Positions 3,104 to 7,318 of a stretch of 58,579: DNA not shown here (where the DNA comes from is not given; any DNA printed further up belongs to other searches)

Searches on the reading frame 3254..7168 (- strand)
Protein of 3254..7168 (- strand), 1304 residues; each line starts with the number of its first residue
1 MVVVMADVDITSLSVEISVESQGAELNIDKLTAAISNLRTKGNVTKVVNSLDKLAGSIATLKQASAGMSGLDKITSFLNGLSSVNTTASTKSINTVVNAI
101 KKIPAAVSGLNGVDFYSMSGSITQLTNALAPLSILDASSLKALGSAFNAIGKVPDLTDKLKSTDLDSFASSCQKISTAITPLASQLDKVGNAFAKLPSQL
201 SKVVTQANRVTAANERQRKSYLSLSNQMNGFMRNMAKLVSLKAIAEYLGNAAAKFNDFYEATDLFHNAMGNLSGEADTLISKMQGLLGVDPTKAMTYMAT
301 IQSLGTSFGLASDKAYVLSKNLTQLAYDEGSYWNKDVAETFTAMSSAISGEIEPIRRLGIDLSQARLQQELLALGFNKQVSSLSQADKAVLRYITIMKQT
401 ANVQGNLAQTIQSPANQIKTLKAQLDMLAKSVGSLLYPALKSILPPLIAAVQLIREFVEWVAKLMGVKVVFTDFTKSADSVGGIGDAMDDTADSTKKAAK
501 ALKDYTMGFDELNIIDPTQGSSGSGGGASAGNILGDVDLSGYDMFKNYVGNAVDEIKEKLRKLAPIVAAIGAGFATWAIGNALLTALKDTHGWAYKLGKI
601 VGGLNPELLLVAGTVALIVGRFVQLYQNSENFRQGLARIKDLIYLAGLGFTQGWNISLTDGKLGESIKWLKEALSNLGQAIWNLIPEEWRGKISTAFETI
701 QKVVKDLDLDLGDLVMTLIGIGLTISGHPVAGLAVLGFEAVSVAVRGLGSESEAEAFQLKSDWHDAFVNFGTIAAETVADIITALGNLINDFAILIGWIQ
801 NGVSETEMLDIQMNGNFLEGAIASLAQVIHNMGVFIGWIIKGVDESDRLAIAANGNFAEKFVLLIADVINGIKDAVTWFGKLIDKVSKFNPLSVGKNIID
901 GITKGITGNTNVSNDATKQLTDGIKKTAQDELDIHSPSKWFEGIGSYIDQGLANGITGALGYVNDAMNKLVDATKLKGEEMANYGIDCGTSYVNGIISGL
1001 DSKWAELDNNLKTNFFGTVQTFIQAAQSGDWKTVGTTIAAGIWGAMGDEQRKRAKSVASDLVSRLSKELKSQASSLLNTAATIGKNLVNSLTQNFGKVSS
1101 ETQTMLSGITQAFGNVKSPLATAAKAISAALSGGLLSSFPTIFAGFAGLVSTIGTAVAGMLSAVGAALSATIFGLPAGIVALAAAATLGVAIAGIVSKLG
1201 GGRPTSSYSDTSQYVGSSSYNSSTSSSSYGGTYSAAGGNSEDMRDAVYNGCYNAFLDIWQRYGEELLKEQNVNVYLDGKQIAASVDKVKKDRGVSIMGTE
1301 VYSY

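Call 10: search_protein_families(library=phrogs, proteins=[window:3254-7168:-], max_evalue=0.00001)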
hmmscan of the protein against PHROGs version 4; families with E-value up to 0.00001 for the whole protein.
window:3254-7168:- (1304 aa): 15 families
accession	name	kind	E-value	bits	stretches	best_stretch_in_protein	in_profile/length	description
phrog_1535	-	tail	2.6e-58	199.1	1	13-1204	7-1041/1152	tail length tape measure protein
phrog_28918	-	unknown function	1.2e-38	133.4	1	262-562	45-375/1445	-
phrog_28775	-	tail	4.1e-31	108.8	1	993-1184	862-1052/1303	tail length tape measure protein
phrog_1272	-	tail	4.4e-21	75.4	1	893-971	1440-1519/1606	tail length tape measure protein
phrog_58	-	tail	8.3e-21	75.1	1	12-973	176-1002/1544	tail length tape measure protein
phrog_1204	-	tail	9.1e-20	71.2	1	893-980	1293-1378/1483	tail protein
phrog_305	-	tail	6.8e-18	65.7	1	171-975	235-753/1001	tail length tape measure protein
phrog_5493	-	tail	1.9e-16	60.6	1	822-975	867-1028/1102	tail length tape measure protein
phrog_1686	-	tail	4.5e-14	52.2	1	890-974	884-1134/1224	tail length tape measure protein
phrog_25849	-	unknown function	6.1e-12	45.9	1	891-983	278-370/544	-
phrog_28083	-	unknown function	5.9e-11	42.6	1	296-449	271-424/830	-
phrog_4372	-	tail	1.4e-10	40.3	1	696-974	1170-1360/1681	tail length tape measure protein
phrog_167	-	tail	1.4e-08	33.9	1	52-1165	211-993/1555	tail length tape measure protein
phrog_26805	-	unknown function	1.4e-06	27.9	1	863-972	496-604/697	-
phrog_5690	-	unknown function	2.5e-06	27.4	1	895-975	699-775/907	-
